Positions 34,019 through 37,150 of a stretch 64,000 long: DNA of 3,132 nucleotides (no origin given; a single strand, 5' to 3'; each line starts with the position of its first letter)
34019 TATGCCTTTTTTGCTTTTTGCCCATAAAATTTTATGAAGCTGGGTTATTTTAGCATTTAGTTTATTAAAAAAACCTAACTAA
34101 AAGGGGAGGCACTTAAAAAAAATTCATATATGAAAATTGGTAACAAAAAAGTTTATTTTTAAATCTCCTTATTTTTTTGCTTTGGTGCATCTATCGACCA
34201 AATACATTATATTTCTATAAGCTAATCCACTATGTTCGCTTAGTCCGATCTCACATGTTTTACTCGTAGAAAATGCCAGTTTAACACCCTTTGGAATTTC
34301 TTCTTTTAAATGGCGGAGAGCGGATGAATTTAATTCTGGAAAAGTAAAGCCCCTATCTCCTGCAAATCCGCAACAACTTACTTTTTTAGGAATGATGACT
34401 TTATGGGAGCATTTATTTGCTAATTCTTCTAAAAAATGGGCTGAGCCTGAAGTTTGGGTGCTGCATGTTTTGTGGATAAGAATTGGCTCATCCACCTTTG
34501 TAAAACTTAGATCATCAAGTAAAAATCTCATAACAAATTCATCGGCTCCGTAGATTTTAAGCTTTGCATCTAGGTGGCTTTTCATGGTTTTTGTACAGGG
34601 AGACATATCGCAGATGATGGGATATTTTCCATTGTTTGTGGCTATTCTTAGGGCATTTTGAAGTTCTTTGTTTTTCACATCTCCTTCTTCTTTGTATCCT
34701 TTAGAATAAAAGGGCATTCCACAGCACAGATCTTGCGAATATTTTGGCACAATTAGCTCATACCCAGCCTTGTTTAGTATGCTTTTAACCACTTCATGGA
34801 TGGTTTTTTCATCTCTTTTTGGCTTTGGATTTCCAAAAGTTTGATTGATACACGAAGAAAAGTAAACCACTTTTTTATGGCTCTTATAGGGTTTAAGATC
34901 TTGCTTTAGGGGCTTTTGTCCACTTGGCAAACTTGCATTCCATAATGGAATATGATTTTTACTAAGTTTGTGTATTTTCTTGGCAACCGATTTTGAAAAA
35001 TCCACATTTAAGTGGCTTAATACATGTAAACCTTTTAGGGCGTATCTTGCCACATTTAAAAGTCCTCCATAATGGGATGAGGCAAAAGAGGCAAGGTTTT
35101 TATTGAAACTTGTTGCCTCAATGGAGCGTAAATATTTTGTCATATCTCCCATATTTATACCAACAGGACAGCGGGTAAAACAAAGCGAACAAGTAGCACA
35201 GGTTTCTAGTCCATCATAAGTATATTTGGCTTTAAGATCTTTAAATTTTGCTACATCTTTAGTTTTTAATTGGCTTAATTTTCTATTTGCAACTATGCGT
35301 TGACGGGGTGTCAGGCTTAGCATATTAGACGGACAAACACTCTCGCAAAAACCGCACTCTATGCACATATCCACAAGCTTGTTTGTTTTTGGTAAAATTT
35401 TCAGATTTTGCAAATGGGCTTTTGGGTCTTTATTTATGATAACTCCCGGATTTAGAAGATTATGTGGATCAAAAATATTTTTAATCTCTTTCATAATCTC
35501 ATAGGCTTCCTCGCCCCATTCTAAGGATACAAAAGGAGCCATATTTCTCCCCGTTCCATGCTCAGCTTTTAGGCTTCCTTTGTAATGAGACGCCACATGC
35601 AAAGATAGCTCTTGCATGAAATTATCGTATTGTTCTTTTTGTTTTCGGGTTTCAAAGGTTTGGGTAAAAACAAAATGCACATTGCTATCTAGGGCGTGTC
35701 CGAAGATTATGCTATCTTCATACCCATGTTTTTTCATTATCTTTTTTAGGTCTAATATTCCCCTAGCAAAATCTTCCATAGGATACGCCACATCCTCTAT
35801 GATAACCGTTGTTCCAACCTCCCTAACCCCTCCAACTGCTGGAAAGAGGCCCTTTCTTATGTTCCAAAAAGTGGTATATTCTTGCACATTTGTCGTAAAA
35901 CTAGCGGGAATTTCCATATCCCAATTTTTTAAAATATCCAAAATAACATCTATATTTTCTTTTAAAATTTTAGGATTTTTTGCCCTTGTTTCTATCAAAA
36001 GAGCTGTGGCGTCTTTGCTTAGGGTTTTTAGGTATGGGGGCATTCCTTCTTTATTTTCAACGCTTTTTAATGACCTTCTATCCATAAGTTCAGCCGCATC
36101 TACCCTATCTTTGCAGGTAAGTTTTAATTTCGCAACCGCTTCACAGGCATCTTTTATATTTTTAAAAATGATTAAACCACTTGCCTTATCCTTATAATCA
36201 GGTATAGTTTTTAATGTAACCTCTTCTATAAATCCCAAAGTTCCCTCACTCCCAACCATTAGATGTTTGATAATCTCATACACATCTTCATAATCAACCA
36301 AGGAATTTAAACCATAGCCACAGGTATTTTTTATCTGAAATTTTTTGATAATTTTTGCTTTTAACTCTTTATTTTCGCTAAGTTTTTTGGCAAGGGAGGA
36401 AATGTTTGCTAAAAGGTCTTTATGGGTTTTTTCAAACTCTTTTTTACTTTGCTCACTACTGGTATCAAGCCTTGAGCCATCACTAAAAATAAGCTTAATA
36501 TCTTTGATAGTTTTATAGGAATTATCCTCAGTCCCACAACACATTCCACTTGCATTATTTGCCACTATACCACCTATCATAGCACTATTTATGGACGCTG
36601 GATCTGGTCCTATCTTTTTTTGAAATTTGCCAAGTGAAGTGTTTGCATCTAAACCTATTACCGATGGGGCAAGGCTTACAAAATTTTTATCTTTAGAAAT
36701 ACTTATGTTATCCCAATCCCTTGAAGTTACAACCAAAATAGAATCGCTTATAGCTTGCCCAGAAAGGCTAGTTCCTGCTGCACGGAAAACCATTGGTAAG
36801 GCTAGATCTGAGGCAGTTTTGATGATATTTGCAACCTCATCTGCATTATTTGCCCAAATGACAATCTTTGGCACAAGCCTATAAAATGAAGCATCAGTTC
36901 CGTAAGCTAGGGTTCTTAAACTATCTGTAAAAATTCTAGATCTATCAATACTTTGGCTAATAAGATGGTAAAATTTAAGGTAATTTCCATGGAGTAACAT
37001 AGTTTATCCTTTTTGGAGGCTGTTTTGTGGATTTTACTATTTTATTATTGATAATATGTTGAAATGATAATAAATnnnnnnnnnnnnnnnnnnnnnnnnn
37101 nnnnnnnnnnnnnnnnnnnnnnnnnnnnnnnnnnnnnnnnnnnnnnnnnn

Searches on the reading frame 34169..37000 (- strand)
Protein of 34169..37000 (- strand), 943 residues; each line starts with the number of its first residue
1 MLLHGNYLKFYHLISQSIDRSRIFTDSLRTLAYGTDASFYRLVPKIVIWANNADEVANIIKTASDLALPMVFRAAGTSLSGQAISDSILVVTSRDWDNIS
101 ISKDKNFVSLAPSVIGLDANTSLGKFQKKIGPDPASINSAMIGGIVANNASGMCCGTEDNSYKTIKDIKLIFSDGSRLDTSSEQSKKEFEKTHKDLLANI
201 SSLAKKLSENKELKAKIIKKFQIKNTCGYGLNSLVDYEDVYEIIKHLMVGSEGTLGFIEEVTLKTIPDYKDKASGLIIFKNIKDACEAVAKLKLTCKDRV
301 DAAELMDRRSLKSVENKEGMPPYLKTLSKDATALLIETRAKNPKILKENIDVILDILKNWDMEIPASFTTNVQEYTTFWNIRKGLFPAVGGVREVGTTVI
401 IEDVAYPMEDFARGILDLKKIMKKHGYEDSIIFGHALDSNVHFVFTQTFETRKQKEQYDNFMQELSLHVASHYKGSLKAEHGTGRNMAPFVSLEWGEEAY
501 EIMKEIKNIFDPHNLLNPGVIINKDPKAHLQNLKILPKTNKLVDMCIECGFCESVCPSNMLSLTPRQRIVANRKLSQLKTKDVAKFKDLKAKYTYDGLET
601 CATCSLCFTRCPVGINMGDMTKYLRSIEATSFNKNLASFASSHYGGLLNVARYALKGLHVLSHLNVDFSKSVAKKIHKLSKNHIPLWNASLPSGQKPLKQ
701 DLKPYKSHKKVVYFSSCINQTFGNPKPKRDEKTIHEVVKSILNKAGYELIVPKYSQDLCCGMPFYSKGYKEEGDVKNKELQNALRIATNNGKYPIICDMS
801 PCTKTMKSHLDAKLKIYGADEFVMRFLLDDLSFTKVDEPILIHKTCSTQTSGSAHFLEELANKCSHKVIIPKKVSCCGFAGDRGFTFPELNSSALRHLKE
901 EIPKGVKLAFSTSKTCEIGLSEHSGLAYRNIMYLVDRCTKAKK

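Call 12: search_protein_families(library=pfam, proteins=[window:34169-37000:-])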
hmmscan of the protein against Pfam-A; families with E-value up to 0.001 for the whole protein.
window:34169-37000:- (943 aa): 12 families
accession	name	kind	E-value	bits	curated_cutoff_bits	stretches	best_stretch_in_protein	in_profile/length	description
PF02913.24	FAD-oxidase_C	-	1.9e-51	175.6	21.2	1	271-520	4-247/248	FAD linked oxidases, C-terminal domain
PF01565.28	FAD_binding_4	-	5e-24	85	26.4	1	44-180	1-138/139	FAD binding domain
PF13183.11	Fer4_8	-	3.4e-10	40.7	27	1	543-615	2-68/68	4Fe-4S dicluster domain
PF12838.12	Fer4_7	-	1.3e-09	38.8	27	1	546-615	2-52/52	4Fe-4S dicluster domain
PF02754.22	CCG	-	5e-09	36.6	20.6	1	711-806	1-84/85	Cysteine-rich domain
PF13534.11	Fer4_17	-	8.3e-08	33.1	22.2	1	546-616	2-61/61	4Fe-4S dicluster domain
PF13187.11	Fer4_9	-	8.3e-08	32.6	27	1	545-614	1-50/52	4Fe-4S dicluster domain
PF13484.11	Fer4_16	-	2.1e-07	32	30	1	546-613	2-65/66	4Fe-4S double cluster binding domain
PF14697.11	Fer4_21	-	1.2e-05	25.8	35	0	544-559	39-55/59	4Fe-4S dicluster domain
PF00037.32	Fer4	-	2.3e-05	24.4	21.1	1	544-561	6-23/24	4Fe-4S binding domain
PF13746.11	Fer4_18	-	5.6e-05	23.7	27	0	582-618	42-78/114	4Fe-4S dicluster domain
PF13237.11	Fer4_10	-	0.00011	22.5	25.5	0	544-612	7-53/53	4Fe-4S dicluster domain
